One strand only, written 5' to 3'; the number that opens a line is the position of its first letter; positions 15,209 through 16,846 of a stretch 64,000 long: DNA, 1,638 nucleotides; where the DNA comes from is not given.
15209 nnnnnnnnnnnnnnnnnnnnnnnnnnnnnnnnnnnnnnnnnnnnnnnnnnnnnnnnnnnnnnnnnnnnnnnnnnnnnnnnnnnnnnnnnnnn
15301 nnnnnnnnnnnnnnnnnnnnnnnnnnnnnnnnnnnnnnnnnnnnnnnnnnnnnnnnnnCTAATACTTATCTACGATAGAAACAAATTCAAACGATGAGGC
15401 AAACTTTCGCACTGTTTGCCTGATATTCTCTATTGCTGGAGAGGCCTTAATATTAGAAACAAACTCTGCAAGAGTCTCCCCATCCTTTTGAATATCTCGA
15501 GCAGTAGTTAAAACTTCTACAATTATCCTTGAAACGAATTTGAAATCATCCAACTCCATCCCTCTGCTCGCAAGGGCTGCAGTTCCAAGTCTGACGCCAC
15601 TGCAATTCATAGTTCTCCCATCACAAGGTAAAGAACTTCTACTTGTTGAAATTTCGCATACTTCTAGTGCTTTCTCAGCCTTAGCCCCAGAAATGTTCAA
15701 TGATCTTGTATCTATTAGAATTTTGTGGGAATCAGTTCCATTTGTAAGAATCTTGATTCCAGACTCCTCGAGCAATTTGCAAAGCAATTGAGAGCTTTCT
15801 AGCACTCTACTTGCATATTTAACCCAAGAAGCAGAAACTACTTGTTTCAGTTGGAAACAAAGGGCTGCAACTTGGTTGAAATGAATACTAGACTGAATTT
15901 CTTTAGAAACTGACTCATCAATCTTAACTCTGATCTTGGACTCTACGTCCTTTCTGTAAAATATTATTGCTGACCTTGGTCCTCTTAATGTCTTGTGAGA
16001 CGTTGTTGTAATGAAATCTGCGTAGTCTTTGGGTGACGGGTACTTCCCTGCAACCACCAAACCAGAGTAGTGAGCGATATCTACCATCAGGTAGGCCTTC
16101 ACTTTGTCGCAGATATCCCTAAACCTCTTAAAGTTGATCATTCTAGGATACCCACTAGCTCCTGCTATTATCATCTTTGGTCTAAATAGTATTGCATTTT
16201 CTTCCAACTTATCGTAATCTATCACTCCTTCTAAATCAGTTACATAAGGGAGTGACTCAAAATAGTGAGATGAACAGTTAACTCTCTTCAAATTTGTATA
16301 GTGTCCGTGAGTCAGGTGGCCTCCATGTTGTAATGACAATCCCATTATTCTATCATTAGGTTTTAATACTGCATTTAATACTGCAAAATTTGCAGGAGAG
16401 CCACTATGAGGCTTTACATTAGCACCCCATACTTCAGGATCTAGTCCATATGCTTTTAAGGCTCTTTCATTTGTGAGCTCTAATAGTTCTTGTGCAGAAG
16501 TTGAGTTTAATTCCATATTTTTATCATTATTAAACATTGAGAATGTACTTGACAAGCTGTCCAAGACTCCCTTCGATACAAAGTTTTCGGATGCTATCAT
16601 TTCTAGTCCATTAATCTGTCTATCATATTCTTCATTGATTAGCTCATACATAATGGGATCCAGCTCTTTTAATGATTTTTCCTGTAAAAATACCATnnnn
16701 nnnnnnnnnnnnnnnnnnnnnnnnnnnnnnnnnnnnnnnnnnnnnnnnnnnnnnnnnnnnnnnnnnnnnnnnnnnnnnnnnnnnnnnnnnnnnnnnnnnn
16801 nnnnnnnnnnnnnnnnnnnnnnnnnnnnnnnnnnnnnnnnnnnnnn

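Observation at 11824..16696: Degenerate SHMT-like pseudoenzyme paired with the canonical SHMT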

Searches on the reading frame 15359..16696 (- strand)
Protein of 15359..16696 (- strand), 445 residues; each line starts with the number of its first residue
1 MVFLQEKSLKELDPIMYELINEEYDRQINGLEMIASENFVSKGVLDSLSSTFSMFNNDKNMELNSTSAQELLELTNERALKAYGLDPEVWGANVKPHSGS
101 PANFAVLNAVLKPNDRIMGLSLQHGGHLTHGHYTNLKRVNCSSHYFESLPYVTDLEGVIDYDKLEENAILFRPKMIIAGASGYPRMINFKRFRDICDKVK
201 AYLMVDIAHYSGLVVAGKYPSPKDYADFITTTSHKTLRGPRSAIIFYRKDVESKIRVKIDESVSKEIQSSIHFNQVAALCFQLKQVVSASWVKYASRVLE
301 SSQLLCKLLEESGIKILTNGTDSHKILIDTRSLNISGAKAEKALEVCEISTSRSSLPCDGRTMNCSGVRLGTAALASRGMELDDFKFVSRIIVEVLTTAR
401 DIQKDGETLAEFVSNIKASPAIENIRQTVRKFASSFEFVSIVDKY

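Call 3: search_protein_families(library=pfam, proteins=[window:15359-16696:-], max_evalue=0.01)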
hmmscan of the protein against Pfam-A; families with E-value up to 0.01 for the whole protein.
window:15359-16696:- (445 aa): 1 family
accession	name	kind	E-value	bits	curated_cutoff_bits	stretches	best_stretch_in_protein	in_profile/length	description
PF00464.25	SHMT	-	2.6e-122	408.7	27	1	9-392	1-399/399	Serine hydroxymethyltransferase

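Call 6: search_solved_structures(query=window:15359-16696:-, show_alignments=2, max_evalue=1e-10)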
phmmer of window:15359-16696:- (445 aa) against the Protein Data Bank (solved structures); distinct sequences matched with E-value up to 1e-10: 88 (the best 60 are shown).
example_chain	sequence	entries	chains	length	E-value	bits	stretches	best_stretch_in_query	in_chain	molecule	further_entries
8t4p_A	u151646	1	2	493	5.8e-105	354.6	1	6-438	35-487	Serine hydroxymethyltransferase, mitochondrial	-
8ssj_A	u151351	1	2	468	2.3e-104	352.6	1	6-438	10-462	Serine hydroxymethyltransferase, mitochondrial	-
9box_A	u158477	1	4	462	2.4e-104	352.6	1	6-438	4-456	Serine hydroxymethyltransferase, mitochondrial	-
29lk_A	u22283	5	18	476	2.5e-104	352.5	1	6-438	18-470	Serine hydroxymethyltransferase, mitochondrial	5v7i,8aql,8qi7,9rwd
8gky_A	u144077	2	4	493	2.5e-104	352.5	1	6-438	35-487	Serine hydroxymethyltransferase, mitochondrial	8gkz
4pvf_A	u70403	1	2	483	2.6e-104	352.5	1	6-438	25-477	Serine hydroxymethyltransferase, mitochondrial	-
6dk3_A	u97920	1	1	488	2.7e-104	352.4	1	6-438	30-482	Serine hydroxymethyltransferase, mitochondrial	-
8fjt_A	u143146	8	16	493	2.8e-104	352.3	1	6-438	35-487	Serine hydroxymethyltransferase, mitochondrial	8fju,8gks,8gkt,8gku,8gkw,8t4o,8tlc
5x3v_A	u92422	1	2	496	2.9e-104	352.3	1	6-438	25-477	Serine hydroxymethyltransferase, mitochondrial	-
6qvg_A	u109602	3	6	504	3.1e-104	352.2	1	6-438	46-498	Serine hydroxymethyltransferase, mitochondrial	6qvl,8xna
6r8f_K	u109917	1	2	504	3.1e-104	352.2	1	6-438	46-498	Serine hydroxymethyltransferase, mitochondrial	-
6h3c_E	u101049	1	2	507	3.2e-104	352.2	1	6-438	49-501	Serine hydroxymethyltransferase, mitochondrial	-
6m5o_A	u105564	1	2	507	3.2e-104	352.2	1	6-438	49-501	Serine hydroxymethyltransferase, mitochondrial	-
7byi_A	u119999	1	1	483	5e-104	351.5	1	6-438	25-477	Serine hydroxymethyltransferase, mitochondrial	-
32ja_A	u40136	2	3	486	5.1e-104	351.5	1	6-438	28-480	Isoform 3 of Serine hydroxymethyltransferase, mitochondrial | Serine hydroxymethyltransferase, mitochondrial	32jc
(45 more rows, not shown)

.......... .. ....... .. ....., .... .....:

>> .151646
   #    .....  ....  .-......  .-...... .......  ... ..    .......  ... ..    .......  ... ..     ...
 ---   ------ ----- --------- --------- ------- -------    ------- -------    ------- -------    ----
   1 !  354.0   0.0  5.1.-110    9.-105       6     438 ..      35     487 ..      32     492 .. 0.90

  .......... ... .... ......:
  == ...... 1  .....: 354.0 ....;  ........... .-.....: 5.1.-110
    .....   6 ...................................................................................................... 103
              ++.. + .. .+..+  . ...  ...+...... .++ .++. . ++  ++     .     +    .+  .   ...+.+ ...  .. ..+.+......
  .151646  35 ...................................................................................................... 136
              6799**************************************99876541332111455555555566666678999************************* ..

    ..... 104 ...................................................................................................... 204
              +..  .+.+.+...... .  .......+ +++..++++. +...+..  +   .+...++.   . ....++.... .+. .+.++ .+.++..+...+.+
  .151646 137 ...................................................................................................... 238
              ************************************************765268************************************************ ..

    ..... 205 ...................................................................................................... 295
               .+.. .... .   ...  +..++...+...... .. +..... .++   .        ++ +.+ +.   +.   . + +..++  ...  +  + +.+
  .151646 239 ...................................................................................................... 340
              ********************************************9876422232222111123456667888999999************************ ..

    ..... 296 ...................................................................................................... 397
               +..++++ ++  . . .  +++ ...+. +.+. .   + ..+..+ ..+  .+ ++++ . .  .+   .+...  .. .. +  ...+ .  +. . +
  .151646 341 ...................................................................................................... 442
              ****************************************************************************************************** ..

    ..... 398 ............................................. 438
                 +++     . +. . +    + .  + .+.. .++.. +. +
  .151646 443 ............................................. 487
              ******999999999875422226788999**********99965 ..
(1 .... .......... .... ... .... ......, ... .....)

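Call 9: find_homologous_proteins(query=window:15359-16696:-, max_evalue=0.00001)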
Query window:15359-16696:- (445 aa): 8000 proteins with E <= 0.00001 among 8000 candidates; the best 120 are listed.
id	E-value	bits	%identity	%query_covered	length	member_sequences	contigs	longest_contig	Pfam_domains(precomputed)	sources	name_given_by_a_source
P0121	4.7e-292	986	100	100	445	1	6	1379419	PF00464.26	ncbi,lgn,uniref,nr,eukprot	ncbi:cytosolic serine hydroxymethyl transferase [Cryptosporidium parvum Iowa II]|uniref:Serine hydro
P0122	6.2e-291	982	100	100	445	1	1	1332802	PF00464.26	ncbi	ncbi:cytosolic serine hydroxymethyl transferase [Cryptosporidium hominis]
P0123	3.8e-290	979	99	100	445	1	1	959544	PF00464.26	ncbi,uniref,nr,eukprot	ncbi:Serine hydroxymethyltransferase [Cryptosporidium hominis]|uniref:Serine hydroxymethyltransferas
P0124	4.9e-289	976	99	100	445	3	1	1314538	PF00464.26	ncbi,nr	ncbi:Serine hydroxymethyltransferase [Cryptosporidium tyzzeri]|nr:Serine hydroxymethyltransferase [C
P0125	5.5e-268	906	90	100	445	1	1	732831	PF00464.26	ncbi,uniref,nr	ncbi:serine hydroxymethyltransferase [Cryptosporidium sp. chipmunk genotype I]|uniref:serine hydroxy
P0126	7.8e-259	876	87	100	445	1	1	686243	PF00464.26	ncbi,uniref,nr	ncbi:serine hydroxymethyltransferase [Cryptosporidium ubiquitum]|uniref:Serine hydroxymethyltransfer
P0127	3.7e-258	874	87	100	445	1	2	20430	PF00464.26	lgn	-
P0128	4.6e-252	854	84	100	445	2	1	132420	PF00464.26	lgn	-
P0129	2.1e-246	835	83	100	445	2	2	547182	PF00464.26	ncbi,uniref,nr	ncbi:cytosolic serine hydroxymethyl transferase [Cryptosporidium canis]|uniref:Serine hydroxymethylt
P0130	5.2e-221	752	74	99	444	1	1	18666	PF00464.26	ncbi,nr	ncbi:putative Serine hydroxymethyltransferaseserine hydroxymethyltransferase [Cryptosporidium felis]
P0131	1.5e-159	549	56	97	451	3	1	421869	PF00464.26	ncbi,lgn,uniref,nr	ncbi:serine hydroxymethyltransferase family protein [Cryptosporidium andersoni]|uniref:Serine hydrox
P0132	2.0e-124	434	50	86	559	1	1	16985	PF00464.26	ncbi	ncbi:hypothetical protein ACR3K2_32920 [Cryptosporidium serpentis]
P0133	5.4e-110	386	45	97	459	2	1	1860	PF00464.26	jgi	-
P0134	1.1e-109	385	44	96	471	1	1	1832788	PF00464.26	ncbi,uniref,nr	ncbi:hypothetical protein NDN08_006689 [Rhodosorus marinus]|uniref:Serine hydroxymethyltransferase n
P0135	1.1e-109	385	43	97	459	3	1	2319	PF00464.26,PF00155.28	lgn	-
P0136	1.2e-109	385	44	96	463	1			PF00464.26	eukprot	eukprot:Plantae.Rhodophyta-Purpureofilum_apyrenoidigerum.ctg30909.p1 GENE.Plantae.Rhodophyta-Purpure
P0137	5.1e-109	383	45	97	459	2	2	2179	PF00464.26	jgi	-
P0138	8.2e-109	382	44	96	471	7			PF00464.26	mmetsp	mmetsp:Transcript_13865/g.55902 ORF Transcript_13865/g.55902 Transcript_13865/m.55902 type:complete 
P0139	1.2e-108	382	44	95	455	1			PF00464.26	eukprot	eukprot:TRINITY_DN982_c0_g1_i1.p2 TRINITY_DN982_c0_g1~~TRINITY_DN982_c0_g1_i1.p2 ORF type:complete l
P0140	6.9e-108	379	44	96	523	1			PF00464.26,PF00155.28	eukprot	eukprot:tig00001130_g7262.t1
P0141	6.9e-108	379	44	98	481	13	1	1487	PF00464.26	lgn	-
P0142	7.7e-108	379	45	97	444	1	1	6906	PF00464.26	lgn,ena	-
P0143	1.9e-107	378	44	97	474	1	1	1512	PF00464.26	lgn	-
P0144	3.1e-107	377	44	96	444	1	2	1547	PF00464.26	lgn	-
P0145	1.0e-106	375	43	98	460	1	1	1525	PF00464.26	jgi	-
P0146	2.8e-106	374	44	97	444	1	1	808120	PF00464.26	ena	-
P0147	2.8e-106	374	43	98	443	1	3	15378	PF00464.26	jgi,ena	-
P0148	6.6e-106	373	45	93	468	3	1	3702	PF00464.26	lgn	-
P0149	7.2e-106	373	43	98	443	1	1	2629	PF00464.26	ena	-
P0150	8.5e-106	372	42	98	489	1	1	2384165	PF00464.26,PF00155.28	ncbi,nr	ncbi:Serine hydroxymethyltransferase, cytosolic [Halotydeus destructor]|nr:Serine hydroxymethyltrans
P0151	1.7e-105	371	44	98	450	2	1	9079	PF00464.26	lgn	-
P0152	1.8e-105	371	42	96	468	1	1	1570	PF00464.26,PF00155.28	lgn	-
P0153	1.9e-105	371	43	98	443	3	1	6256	PF00464.26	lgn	-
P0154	1.9e-105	371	42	98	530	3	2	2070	PF00464.26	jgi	-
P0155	2.1e-105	371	43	98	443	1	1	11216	PF00464.26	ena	-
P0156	2.6e-105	371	43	98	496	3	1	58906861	PF00464.26,PF00155.28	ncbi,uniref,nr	ncbi:unnamed protein product [Chironomus riparius]|uniref:Serine hydroxymethyltransferase n=1 Tax=Ch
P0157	2.9e-105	371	42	97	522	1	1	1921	PF00464.26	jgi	-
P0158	2.9e-105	371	42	97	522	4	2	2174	PF00464.26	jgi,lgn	-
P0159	3.0e-105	370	43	98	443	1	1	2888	PF00464.26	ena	-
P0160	4.0e-105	370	43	96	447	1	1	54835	PF00464.26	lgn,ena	-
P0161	4.2e-105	370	43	97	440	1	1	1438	PF00464.26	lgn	-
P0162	4.3e-105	370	44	97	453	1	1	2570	PF00464.26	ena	-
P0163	6.0e-105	369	43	97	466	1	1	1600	PF00464.26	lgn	-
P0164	8.8e-105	369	44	95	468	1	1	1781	PF00464.26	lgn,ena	-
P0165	9.4e-105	369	43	96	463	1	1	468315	PF00464.26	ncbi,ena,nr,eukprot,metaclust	ncbi:serine hydroxymethyltransferase [Perkinsela sp. CCAP 1560/4]|nr:serine hydroxymethyltransferase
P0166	1.0e-104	369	42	98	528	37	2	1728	PF00464.26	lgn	-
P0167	1.3e-104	368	43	96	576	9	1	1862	PF00464.26,PF00155.28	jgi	-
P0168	1.7e-104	368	43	97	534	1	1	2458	PF00464.26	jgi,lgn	-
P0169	2.6e-104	367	42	98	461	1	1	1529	PF00464.26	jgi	-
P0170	3.1e-104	367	43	96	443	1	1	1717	PF00464.26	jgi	-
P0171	4.1e-104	367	42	97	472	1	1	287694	PF00464.26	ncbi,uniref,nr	ncbi:Serine hydroxymethyltransferase, cytosolic [Frankliniella fusca]|uniref:Serine hydroxymethyltra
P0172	4.8e-104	367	43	97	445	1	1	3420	PF00464.26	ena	-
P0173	6.0e-104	366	44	97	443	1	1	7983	PF00464.26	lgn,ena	-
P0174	8.3e-104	366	44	97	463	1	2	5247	PF00464.26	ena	-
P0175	1.1e-103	365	43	99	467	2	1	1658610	PF00464.26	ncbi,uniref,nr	ncbi:serine hydroxymethyltransferase, cytosolic isoform X2 [Ceratitis capitata]|uniref:Serine hydrox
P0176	1.7e-103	365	43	97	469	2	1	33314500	PF00464.26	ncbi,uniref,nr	ncbi:serine hydroxymethyltransferase, mitochondrial-like [Hydractinia symbiolongicarpus]|uniref:seri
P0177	1.9e-103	365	46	82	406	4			PF00464.26,PF00155.28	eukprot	eukprot:GHVU01217016.1.p1 GENE.GHVU01217016.1~~GHVU01217016.1.p1 ORF type:complete len:407 (-),score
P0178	1.9e-103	365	43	97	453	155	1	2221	PF00464.26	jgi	jgi:glycine hydroxymethyltransferase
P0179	2.2e-103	364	43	98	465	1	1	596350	PF00464.26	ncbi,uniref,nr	ncbi:serine hydroxymethyltransferase [Leishmania tarentolae]|uniref:Serine hydroxymethyltransferase 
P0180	2.2e-103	364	41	98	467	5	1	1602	PF00464.26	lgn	-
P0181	2.5e-103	364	41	96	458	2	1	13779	PF00464.26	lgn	-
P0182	2.9e-103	364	43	98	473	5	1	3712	PF00464.26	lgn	-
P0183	3.1e-103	364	42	98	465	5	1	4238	PF00464.26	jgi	jgi:glycine hydroxymethyltransferase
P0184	3.4e-103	364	42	98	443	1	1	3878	PF00464.26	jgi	jgi:glycine hydroxymethyltransferase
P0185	3.5e-103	364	43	96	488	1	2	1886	PF00464.26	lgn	-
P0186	3.6e-103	364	42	97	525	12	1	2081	PF00464.26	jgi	-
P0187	3.6e-103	364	43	97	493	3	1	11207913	PF00464.26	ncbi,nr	ncbi:Serine hydroxymethyltransferase [Nesidiocoris tenuis]|nr:Serine hydroxymethyltransferase [Nesid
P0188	3.7e-103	364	44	98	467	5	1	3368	PF00464.26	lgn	-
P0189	4.1e-103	363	43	98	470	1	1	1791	PF00464.26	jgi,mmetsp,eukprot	mmetsp:Transcript_31436/g.68741 ORF Transcript_31436/g.68741 Transcript_31436/m.68741 type:complete 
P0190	4.4e-103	363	43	97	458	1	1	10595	PF00464.26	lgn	-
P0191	4.7e-103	363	43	97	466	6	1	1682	PF00464.26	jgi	-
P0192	5.2e-103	363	42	97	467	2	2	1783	PF00464.26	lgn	-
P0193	5.4e-103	363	42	97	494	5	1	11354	PF00464.26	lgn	-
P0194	6.1e-103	363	41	98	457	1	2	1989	PF00464.26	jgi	-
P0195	7.4e-103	363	42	98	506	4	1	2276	PF00464.26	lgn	-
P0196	1.0e-102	362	43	98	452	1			PF00464.26,PF00155.28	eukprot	eukprot:Filipodium_phascolosomae@DN2353_c0_g1_i1.p1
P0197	1.1e-102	362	41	98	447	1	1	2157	PF00464.26,PF00155.28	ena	-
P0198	1.4e-102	362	43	96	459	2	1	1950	PF00464.26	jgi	-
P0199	1.7e-102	361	42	98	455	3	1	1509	PF00464.26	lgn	-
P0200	1.9e-102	361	44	95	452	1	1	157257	PF00464.26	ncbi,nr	ncbi:serine hydroxymethyltransferase 2 [Scenedesmus sp. NREL 46B-D3]|nr:serine hydroxymethyltransfer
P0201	2.0e-102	361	43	97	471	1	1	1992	PF00464.26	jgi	-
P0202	3.7e-102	360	42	98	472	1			PF00464.26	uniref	uniref:Serine hydroxymethyltransferase n=2 Tax=Hirondellea gigas TaxID=1518452 RepID=A0A2P2HYT9_9CRU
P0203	3.8e-102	360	42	98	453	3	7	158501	PF00464.26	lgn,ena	-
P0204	5.2e-102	360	43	98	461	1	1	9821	PF00464.26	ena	-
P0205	5.4e-102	360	42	98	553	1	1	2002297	PF00464.26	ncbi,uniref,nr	ncbi:serine hydroxymethyltransferase, cytosolic [Scaptodrosophila lebanonensis]|uniref:Serine hydrox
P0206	7.0e-102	359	44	97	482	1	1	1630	PF00464.26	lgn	-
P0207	7.5e-102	359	42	98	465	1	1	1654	PF00464.26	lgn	-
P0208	8.3e-102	359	43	97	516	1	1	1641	PF00464.26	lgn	-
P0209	8.8e-102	359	42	97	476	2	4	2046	PF00464.26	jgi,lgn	-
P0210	9.2e-102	359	44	97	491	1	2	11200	PF00464.26,PF00155.28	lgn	-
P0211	1.1e-101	359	42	99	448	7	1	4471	PF00464.26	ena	-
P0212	1.2e-101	359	41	98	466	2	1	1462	PF00464.26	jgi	-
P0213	1.3e-101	359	42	97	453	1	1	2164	PF00464.26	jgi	-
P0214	1.6e-101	358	43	98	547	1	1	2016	PF00464.26,PF00155.28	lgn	-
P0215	1.6e-101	358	42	98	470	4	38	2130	PF00464.26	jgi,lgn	-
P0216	2.0e-101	358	44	97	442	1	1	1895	PF00464.26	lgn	-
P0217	2.4e-101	358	42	97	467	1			PF00464.26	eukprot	eukprot:PhF_6_TR1463/c0_g1_i1/m.2635/K00600/glyA, SHMT; glycine hydroxymethyltransferase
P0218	2.8e-101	357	41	97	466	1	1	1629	PF00464.26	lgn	-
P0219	3.4e-101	357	43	97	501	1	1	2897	PF00464.26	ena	-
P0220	3.7e-101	357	44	97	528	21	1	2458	PF00464.26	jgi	-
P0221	4.3e-101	357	40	97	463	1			PF00464.26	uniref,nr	uniref:Serine hydroxymethyltransferase n=1 Tax=Herpetomonas muscarum TaxID=5718 RepID=U5KM55_HERMU|n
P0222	5.5e-101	356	42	98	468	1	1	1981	PF00464.26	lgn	-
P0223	6.4e-101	356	41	98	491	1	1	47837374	PF00464.26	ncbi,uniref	ncbi:serine hydroxymethyltransferase, mitochondrial-like [Oratosquilla oratoria]|uniref:serine hydro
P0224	7.5e-101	356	41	98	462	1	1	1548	PF00464.26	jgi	-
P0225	8.7e-101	356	42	98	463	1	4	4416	PF00464.26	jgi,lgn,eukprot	jgi:glycine hydroxymethyltransferase|eukprot:CAMPEP_0174299810 /NCGR_PEP_ID=MMETSP0809-20121228/5766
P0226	8.8e-101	356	42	96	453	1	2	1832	PF00464.26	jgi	-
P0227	1.3e-100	355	42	97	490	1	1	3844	PF00464.26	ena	-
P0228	1.4e-100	355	43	98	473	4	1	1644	PF00464.26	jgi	-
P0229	1.5e-100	355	42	98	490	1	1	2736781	PF00464.26,PF00155.28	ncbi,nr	ncbi:unnamed protein product [Pedinophyceae sp. YPF-701]|nr:unnamed protein product [Pedinophyceae s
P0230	1.6e-100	355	41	98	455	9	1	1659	PF00464.26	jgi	-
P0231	1.7e-100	355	42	96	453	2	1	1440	PF00464.26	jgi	-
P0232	2.0e-100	355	41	96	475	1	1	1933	PF00464.26,PF00155.28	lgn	-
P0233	2.4e-100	354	42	98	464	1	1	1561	PF00464.26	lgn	-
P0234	2.4e-100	354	43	96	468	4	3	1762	PF00464.26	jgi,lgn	-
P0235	2.8e-100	354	42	97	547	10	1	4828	PF00464.26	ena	-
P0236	3.0e-100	354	42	97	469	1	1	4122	PF00464.26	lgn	-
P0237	3.6e-100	354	41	98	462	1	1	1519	PF00464.26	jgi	-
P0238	4.4e-100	353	41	98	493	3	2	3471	PF00464.26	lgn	-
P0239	4.9e-100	353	42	97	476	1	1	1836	PF00464.26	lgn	-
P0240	6.5e-100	353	43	96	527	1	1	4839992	PF00464.26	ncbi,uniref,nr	ncbi:serine hydroxymethyltransferase domain-containing protein [Ditylenchus destructor]|uniref:Serin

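Call 51: find_encoding_contigs(protein=P0146, flank=5000, max_places=1)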
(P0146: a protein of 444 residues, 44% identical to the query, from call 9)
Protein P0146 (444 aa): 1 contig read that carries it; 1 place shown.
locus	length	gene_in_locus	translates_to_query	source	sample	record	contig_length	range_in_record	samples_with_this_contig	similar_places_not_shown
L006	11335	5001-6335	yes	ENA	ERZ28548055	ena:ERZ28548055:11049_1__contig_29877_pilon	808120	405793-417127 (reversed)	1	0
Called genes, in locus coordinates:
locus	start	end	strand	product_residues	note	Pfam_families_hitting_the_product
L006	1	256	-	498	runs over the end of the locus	-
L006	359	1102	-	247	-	-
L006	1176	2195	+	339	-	-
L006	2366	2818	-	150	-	-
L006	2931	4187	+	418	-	-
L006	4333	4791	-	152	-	PF00583:Acetyltransf_1, PF13508:Acetyltransf_7 (faint)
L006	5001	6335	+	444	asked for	PF00464:SHMT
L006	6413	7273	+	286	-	-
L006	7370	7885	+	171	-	-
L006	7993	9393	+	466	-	-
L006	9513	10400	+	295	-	-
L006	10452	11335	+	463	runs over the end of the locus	-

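Call 69: find_encoding_contigs(protein=P0132, flank=10000, max_places=2)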
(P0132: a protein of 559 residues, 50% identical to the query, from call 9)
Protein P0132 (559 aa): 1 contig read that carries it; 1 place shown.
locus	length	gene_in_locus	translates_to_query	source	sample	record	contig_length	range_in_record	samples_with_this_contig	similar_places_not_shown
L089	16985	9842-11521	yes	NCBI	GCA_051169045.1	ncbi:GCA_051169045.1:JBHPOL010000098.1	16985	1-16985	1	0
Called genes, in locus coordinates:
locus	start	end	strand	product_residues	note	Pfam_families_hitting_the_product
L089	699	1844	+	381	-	PF00899:ThiF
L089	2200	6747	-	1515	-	-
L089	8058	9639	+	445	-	-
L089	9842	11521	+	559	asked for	PF00464:SHMT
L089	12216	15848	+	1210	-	PF00240:ubiquitin (faint), PF11976:Rad60-SLD (faint)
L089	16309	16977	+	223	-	-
